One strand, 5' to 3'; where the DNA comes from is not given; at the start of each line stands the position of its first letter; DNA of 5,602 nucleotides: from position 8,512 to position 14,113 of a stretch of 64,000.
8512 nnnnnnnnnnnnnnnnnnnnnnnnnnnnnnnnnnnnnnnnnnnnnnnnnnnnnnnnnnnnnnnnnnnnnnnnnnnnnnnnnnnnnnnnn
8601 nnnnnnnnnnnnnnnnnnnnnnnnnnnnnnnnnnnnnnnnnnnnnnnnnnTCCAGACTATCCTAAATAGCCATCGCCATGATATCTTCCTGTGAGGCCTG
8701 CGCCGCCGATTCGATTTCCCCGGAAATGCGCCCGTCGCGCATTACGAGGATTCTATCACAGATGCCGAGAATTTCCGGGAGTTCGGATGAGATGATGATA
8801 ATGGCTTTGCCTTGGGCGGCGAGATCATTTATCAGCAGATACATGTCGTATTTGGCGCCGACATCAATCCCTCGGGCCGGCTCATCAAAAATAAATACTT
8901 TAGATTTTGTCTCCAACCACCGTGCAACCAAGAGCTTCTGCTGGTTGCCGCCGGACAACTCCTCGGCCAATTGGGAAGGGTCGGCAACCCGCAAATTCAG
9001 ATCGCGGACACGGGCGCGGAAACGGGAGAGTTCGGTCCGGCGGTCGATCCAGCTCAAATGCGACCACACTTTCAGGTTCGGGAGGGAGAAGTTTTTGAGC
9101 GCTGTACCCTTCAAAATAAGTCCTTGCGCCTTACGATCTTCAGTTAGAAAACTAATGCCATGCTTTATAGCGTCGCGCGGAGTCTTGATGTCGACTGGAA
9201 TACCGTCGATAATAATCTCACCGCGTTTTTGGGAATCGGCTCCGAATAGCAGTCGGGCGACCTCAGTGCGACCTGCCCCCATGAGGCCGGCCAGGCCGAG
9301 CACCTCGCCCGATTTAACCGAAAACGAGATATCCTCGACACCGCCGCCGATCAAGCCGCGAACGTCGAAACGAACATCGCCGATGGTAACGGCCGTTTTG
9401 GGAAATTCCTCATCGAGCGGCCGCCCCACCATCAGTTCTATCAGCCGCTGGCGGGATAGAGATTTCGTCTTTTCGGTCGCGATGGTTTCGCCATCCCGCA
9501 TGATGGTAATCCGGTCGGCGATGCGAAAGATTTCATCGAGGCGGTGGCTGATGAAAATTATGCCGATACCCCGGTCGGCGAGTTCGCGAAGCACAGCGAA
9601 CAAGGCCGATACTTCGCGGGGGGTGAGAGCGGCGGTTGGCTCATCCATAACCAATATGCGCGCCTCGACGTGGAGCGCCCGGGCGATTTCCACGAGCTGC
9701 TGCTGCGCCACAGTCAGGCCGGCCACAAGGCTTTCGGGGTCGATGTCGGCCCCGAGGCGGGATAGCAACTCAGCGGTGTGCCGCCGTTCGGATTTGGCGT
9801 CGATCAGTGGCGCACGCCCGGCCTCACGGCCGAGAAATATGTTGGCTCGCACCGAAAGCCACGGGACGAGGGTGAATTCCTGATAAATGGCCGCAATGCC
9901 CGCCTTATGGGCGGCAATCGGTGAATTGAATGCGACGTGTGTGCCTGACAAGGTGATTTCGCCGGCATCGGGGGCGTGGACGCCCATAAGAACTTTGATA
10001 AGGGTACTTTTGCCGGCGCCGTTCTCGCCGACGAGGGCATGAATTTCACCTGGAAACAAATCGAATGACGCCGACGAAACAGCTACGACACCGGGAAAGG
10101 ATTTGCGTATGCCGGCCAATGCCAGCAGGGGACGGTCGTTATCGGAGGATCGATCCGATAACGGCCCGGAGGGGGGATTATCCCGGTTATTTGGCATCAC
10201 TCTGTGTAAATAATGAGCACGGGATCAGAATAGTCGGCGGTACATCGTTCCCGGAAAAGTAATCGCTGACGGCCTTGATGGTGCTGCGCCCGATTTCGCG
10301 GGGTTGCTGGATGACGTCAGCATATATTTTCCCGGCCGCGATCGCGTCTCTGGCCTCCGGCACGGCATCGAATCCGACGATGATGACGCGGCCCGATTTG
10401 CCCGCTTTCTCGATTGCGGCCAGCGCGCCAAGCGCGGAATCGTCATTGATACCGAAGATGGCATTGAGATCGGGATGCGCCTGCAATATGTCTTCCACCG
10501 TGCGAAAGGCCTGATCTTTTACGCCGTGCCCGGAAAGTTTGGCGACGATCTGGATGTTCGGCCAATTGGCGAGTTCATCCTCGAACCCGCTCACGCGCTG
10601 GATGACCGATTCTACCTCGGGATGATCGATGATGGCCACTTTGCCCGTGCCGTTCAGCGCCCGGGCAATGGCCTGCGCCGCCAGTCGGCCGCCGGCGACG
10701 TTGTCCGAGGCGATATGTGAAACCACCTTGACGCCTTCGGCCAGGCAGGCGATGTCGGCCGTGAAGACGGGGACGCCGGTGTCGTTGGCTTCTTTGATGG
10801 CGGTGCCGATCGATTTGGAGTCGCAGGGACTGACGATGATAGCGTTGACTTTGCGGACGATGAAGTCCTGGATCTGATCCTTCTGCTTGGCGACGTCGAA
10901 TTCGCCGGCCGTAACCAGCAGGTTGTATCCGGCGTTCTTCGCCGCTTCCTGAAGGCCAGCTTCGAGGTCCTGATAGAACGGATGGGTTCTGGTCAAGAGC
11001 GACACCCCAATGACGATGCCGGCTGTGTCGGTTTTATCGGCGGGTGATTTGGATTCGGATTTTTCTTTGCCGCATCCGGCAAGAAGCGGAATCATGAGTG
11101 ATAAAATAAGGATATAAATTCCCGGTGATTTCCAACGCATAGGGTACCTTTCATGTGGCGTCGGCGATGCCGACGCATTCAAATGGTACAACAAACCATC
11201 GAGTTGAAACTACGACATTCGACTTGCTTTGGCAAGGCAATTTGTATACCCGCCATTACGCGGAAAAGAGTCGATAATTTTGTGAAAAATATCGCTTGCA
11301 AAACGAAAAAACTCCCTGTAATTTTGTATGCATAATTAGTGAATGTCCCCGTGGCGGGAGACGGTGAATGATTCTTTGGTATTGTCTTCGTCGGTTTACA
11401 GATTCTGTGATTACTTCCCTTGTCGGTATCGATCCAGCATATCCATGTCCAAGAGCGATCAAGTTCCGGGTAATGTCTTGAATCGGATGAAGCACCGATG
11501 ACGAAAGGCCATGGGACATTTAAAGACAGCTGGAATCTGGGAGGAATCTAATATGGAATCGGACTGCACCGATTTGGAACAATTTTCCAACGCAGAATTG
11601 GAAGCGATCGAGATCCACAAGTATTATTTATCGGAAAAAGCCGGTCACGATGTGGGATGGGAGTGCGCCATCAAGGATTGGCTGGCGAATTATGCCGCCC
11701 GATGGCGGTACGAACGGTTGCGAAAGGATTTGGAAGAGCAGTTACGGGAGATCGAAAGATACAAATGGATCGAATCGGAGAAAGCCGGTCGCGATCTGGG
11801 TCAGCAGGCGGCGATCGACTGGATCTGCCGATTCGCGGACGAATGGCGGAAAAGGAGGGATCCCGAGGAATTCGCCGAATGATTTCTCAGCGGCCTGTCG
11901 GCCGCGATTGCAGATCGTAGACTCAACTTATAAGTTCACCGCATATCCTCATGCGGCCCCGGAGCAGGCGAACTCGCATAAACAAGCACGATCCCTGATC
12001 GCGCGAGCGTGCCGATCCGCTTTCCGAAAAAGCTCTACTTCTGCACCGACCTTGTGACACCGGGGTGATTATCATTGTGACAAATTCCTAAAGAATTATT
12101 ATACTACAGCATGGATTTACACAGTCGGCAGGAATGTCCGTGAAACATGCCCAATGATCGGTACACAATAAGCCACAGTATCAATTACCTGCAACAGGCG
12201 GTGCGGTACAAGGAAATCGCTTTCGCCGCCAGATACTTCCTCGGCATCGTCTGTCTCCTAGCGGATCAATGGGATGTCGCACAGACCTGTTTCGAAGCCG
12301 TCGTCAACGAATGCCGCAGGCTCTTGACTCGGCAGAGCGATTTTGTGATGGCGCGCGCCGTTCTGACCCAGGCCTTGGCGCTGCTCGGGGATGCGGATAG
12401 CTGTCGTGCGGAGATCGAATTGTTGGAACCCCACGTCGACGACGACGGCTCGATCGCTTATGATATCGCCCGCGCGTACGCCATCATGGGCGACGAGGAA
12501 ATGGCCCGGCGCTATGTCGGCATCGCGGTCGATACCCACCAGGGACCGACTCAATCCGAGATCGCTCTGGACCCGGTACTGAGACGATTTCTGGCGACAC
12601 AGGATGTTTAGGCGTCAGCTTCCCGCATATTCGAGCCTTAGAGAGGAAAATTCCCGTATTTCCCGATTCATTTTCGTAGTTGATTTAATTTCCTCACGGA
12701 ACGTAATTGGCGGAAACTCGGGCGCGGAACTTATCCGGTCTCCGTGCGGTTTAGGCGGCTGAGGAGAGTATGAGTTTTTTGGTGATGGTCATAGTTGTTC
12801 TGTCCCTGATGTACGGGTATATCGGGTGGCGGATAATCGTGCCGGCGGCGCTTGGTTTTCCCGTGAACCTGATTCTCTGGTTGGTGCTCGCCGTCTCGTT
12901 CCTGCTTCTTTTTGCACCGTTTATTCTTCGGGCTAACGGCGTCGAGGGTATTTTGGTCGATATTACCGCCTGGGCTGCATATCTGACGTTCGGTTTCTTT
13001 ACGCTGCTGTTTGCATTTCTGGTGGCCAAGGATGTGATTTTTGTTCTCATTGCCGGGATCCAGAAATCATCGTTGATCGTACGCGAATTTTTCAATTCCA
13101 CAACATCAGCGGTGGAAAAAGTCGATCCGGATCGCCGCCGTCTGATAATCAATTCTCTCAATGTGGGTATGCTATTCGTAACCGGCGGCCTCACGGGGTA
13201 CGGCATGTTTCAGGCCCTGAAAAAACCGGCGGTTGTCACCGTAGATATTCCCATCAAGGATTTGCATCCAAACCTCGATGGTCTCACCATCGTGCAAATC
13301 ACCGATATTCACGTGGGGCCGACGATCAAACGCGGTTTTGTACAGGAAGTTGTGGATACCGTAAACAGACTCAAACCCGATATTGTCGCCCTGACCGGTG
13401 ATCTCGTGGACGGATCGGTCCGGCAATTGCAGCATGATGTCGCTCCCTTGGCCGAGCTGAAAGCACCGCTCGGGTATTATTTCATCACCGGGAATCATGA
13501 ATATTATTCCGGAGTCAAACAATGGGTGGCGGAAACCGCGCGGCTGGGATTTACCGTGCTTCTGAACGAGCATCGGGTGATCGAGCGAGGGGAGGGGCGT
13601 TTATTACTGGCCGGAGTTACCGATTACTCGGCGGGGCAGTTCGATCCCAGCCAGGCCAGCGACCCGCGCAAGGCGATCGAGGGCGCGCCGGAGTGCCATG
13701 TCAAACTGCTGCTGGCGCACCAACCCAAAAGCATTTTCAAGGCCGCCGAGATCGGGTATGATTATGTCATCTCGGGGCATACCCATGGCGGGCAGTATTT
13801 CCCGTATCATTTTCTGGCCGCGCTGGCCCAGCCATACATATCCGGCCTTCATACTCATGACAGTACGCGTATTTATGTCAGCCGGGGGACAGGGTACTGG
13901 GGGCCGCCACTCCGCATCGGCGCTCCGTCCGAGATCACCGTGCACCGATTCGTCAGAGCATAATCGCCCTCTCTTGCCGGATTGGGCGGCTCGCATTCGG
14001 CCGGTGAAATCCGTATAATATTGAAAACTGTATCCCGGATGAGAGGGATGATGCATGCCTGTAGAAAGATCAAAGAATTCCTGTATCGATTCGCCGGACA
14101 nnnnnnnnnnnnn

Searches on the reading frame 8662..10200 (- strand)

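Call 43: search_protein_families(library=pfam, proteins=[window:8662-10200:-], max_evalue=0.00001)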
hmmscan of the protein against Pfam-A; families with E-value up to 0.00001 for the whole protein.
window:8662-10200:- (512 aa): 2 families
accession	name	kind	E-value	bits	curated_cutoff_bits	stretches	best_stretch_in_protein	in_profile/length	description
PF00005.33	ABC_tran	-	1.8e-50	171.5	25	2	43-190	3-137/137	ABC transporter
PF13304.12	AAA_21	-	7.4e-09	36.5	27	0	53-71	1-19/304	AAA domain, putative AbiEii toxin, Type IV TA system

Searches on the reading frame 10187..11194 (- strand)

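Call 43: search_protein_families(library=pfam, proteins=[window:10187-11194:-], max_evalue=0.00001)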
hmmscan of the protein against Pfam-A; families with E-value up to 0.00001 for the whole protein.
window:10187-11194:- (335 aa): 3 families
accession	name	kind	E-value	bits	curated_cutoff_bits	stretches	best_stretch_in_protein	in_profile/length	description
PF13407.12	Peripla_BP_4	-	5.9e-64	216.5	35.1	1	62-316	1-257/258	Periplasmic binding protein domain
PF00532.27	Peripla_BP_1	-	1.9e-22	80.5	22.2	1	62-330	4-279/281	Periplasmic binding proteins and sugar binding domain of LacI family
PF13377.12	Peripla_BP_3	-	7.3e-07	29.9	26.5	0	225-328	54-161/167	Periplasmic binding protein-like domain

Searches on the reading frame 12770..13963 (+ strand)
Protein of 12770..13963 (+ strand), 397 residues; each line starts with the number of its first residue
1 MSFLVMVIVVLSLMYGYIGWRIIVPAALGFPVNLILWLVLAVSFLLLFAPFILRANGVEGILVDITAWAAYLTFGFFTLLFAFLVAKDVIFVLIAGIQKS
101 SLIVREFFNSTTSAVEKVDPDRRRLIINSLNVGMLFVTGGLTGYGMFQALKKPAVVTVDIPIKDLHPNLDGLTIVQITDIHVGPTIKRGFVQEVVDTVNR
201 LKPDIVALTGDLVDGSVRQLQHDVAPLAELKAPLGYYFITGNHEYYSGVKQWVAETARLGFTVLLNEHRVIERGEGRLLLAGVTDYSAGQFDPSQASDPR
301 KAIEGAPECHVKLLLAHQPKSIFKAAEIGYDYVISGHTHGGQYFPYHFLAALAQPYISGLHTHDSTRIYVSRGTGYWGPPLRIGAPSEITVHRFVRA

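Call 43: search_protein_families(library=pfam, proteins=[window:12770-13963:+], max_evalue=0.00001)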
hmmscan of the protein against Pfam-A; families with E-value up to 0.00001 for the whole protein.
window:12770-13963:+ (397 aa): 1 family
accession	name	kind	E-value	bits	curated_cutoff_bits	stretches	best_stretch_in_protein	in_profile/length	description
PF00149.33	Metallophos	-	1e-13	52.6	21.5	1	173-340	2-190/191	Calcineurin-like phosphoesterase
